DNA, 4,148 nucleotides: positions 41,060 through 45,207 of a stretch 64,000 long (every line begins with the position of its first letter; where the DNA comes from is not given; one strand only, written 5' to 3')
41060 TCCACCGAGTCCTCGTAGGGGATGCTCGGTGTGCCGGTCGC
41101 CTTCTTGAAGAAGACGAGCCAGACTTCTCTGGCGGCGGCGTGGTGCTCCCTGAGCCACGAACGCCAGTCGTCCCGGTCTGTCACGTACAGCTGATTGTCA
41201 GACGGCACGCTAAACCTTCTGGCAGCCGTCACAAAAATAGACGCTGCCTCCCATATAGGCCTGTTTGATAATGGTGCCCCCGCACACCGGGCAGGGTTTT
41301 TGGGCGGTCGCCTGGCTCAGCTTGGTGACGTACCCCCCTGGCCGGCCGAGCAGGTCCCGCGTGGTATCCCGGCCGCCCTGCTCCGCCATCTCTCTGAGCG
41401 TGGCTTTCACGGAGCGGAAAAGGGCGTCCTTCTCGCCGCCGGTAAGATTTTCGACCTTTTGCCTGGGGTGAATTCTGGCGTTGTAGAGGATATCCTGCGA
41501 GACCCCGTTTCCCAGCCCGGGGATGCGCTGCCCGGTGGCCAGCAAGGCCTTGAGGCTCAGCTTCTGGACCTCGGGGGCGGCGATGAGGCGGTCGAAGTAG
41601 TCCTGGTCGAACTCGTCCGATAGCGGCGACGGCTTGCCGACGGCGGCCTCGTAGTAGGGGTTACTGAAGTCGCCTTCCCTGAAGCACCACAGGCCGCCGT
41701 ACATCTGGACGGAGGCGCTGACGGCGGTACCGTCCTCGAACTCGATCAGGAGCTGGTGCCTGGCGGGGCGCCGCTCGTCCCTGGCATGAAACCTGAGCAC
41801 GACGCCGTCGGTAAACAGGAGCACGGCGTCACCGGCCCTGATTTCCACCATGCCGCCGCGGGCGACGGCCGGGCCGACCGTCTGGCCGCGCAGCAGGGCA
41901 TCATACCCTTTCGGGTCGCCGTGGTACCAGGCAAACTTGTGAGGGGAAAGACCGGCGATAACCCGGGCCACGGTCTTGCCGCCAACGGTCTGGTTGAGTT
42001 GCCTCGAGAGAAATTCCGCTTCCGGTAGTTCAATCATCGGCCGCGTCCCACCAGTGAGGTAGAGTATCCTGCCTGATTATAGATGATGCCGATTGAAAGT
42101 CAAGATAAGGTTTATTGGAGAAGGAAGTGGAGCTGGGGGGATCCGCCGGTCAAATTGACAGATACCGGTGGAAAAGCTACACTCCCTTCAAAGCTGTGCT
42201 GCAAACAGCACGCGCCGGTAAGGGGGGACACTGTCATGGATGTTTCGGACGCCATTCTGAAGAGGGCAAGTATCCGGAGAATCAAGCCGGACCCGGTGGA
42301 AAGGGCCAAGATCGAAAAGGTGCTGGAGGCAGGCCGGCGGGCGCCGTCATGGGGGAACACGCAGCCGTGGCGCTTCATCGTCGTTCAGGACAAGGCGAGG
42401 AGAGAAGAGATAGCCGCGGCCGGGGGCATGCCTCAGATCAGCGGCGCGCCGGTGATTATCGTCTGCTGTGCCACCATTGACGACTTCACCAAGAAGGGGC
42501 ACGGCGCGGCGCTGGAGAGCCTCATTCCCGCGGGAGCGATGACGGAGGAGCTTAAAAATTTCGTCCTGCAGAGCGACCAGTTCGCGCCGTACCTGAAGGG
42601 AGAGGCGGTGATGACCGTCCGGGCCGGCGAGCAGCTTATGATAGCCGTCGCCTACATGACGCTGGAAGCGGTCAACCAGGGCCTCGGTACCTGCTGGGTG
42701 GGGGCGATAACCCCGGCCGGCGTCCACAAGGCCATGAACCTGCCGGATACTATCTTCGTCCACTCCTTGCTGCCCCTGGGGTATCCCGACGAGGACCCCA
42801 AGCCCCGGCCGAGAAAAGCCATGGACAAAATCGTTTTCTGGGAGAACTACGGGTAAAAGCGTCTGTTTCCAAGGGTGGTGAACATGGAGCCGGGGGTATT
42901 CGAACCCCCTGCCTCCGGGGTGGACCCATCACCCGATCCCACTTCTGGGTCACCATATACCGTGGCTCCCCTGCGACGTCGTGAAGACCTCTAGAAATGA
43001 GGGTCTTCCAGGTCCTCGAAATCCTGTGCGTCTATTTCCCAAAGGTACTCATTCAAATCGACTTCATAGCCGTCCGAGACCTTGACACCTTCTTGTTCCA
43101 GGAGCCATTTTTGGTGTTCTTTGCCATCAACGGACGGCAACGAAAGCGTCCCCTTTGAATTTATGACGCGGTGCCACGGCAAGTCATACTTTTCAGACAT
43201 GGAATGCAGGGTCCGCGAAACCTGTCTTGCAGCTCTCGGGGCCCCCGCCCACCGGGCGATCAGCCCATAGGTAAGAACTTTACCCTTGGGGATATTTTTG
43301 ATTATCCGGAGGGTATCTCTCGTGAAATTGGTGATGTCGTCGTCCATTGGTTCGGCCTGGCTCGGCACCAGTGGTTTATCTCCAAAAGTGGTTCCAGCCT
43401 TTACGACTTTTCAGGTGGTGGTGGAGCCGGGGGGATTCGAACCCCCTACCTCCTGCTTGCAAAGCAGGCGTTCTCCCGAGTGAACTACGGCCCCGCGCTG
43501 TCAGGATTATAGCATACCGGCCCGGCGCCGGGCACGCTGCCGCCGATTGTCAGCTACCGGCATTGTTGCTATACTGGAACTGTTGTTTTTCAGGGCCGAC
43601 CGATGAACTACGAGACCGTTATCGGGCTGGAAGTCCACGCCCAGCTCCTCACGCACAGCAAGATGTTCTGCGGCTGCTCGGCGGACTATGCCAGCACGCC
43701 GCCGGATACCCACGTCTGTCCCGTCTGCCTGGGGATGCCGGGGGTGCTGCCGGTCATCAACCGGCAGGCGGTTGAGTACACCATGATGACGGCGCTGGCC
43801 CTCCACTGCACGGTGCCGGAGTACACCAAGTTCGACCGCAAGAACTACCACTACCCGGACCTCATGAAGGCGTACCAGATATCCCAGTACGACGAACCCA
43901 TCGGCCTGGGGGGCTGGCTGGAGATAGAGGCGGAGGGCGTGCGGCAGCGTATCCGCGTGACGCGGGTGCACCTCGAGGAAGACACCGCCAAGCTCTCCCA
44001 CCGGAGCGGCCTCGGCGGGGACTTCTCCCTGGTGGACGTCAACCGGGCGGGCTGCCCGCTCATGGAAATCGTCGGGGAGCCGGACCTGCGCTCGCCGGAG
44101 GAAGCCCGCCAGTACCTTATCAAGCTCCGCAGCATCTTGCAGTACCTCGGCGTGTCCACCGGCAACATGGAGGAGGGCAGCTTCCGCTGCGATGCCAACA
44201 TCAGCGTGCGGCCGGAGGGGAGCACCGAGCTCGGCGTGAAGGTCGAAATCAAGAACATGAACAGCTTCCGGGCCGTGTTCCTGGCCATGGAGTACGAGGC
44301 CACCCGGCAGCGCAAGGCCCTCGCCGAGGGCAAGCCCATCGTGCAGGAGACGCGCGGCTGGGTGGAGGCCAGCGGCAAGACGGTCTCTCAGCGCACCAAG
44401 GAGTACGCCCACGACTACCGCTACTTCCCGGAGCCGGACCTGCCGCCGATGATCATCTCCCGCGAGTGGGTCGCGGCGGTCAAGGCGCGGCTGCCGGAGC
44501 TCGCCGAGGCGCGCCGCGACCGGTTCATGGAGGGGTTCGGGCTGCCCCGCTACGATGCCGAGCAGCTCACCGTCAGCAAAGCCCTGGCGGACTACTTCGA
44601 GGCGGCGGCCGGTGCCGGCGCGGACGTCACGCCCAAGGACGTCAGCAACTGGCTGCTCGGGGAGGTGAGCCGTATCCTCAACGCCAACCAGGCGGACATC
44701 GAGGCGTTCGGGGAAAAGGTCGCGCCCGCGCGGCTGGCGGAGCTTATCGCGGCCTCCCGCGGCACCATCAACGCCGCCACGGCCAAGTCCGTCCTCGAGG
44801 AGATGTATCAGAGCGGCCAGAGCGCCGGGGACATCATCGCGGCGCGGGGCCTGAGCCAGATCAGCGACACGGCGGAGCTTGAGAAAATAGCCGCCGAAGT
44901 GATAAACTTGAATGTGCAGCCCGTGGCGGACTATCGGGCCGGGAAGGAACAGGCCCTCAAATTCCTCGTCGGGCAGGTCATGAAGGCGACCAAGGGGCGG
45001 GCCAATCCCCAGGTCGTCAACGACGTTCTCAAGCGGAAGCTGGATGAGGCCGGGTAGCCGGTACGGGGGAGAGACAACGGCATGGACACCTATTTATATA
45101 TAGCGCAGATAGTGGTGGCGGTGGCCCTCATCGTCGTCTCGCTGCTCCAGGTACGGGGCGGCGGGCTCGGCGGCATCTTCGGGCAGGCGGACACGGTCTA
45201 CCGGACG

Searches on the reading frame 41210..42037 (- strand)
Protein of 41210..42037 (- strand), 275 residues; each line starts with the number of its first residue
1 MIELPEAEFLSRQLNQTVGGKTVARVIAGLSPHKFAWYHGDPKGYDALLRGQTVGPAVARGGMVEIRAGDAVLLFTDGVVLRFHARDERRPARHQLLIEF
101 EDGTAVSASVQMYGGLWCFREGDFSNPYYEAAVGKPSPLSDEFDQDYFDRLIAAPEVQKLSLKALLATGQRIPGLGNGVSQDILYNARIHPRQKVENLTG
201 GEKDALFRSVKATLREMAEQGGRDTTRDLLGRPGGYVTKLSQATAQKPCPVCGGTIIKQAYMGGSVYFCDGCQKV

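Call 22: search_protein_families(library=pfam, proteins=[window:41210-42037:-])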
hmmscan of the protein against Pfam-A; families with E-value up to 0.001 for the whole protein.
window:41210-42037:- (275 aa): 2 families
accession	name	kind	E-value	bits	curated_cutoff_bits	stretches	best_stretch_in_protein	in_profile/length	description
PF06831.19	H2TH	-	1.9e-10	41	34.7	1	136-224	3-88/93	Formamidopyrimidine-DNA glycosylase H2TH domain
PF01149.29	Fapy_DNA_glyco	-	6.8e-06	27.1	25.5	1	1-106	1-106/117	Formamidopyrimidine-DNA glycosylase N-terminal domain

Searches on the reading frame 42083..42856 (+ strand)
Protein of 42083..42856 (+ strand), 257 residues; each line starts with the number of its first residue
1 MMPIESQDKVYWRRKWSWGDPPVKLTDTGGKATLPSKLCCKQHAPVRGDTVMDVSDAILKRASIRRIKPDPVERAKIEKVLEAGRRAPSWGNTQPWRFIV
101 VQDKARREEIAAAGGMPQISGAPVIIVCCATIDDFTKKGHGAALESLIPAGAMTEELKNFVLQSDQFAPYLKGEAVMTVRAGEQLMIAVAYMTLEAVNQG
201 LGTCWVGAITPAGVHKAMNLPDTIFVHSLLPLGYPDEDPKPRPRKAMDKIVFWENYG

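Call 22: search_protein_families(library=pfam, proteins=[window:42083-42856:+])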
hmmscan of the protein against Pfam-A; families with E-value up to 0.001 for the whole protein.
window:42083-42856:+ (257 aa): 2 families
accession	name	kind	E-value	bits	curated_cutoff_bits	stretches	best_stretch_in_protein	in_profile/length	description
PF00881.29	Nitroreductase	-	2.1e-26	93.5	23.5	1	58-234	1-167/167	Nitroreductase family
PF14512.11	TM1586_NiRdase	-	1.1e-12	48.5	27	1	192-251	91-149/215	Putative TM nitroreductase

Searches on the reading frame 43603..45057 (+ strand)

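Call 22: search_protein_families(library=pfam, proteins=[window:43603-45057:+])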
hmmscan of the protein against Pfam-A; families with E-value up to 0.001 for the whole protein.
window:43603-45057:+ (484 aa): 2 families
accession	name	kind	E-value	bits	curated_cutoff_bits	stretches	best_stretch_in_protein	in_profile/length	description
PF02934.20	GatB_N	-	3.6e-116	387.6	23.4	1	5-290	1-276/277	GatB/GatE catalytic domain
PF02637.23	GatB_Yqey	-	1.7e-46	158.2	27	1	330-480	1-148/148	GatB domain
